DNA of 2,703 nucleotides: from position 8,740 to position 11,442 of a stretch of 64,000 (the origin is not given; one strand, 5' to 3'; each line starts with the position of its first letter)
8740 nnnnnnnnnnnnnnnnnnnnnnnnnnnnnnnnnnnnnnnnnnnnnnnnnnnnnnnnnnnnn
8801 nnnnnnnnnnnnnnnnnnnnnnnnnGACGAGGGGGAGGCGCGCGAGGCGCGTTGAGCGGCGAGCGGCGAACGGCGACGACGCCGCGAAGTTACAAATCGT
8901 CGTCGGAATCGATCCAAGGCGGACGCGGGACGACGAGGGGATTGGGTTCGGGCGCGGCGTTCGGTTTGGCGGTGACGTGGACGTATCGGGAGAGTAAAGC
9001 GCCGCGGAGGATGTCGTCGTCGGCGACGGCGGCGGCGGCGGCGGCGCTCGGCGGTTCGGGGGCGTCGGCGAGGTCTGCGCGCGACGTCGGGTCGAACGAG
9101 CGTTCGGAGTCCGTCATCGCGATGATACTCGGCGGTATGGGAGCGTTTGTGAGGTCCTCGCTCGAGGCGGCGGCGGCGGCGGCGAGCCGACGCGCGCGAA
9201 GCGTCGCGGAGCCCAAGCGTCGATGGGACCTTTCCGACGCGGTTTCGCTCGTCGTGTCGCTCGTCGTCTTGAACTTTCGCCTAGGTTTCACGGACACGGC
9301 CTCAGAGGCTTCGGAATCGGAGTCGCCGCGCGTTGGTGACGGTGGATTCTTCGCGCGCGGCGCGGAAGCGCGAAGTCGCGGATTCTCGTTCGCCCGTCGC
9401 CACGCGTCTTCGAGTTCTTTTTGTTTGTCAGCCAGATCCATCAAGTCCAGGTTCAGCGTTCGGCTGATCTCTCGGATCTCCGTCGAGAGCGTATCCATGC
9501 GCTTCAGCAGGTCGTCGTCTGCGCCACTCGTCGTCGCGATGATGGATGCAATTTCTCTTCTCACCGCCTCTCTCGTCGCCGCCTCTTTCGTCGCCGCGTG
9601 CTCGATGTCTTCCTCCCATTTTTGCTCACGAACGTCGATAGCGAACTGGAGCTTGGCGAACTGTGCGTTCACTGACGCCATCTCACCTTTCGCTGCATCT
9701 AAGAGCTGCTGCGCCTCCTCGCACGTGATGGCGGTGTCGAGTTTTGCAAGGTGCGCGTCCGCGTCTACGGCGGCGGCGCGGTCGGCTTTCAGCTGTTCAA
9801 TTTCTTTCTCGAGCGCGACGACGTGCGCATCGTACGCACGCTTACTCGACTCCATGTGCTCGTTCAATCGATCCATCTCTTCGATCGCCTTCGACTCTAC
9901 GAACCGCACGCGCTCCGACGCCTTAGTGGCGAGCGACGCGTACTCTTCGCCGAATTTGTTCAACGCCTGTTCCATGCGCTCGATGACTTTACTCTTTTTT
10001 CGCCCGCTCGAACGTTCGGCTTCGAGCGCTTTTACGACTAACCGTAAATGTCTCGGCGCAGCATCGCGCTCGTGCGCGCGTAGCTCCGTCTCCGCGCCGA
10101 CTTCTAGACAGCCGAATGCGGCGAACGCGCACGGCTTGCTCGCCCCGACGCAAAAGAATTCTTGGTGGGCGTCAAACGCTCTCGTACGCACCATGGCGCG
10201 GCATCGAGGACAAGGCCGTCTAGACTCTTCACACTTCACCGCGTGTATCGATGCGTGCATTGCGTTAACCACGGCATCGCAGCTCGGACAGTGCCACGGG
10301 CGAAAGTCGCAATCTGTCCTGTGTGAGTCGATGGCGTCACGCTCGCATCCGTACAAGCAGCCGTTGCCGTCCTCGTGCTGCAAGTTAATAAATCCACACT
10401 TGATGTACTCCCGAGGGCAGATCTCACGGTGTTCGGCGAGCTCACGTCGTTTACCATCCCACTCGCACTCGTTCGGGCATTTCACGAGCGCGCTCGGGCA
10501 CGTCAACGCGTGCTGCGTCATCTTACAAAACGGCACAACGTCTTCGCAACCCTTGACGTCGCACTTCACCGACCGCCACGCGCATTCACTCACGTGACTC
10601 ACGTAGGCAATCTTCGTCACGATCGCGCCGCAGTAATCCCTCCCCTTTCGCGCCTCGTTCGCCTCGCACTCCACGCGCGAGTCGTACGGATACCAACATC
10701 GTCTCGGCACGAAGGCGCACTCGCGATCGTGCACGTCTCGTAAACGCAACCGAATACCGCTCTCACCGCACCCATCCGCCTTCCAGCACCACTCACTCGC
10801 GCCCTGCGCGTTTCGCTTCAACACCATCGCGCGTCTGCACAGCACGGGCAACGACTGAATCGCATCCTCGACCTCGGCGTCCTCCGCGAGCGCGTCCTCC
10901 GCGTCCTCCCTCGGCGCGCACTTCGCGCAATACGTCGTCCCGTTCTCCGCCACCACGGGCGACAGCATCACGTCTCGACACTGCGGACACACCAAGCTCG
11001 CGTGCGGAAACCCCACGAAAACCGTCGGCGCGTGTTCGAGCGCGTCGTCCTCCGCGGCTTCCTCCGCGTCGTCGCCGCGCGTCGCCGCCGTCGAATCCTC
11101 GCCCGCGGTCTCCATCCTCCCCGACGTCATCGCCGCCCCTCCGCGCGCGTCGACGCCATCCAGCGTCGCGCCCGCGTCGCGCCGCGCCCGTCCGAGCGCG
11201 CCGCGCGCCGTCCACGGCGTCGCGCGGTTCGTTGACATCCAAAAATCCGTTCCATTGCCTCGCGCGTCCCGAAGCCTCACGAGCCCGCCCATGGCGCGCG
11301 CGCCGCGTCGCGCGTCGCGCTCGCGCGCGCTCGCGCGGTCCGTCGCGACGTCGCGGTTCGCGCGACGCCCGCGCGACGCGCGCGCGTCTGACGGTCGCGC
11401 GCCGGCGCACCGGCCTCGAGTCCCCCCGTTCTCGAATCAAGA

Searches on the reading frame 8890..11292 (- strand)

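Call 55: search_protein_families(library=pfam, proteins=[window:8890-11292:-], max_evalue=0.001)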
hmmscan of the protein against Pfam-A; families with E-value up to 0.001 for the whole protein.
window:8890-11292:- (800 aa): 2 families
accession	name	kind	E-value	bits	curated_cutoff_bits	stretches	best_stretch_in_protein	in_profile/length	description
PF21361.3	Sina_ZnF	-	3.8e-06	27.6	32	0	244-288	12-59/77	Sina, zinc finger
PF02176.24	zf-TRAF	-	6.3e-06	27.2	27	2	350-407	1-60/60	TRAF-type zinc finger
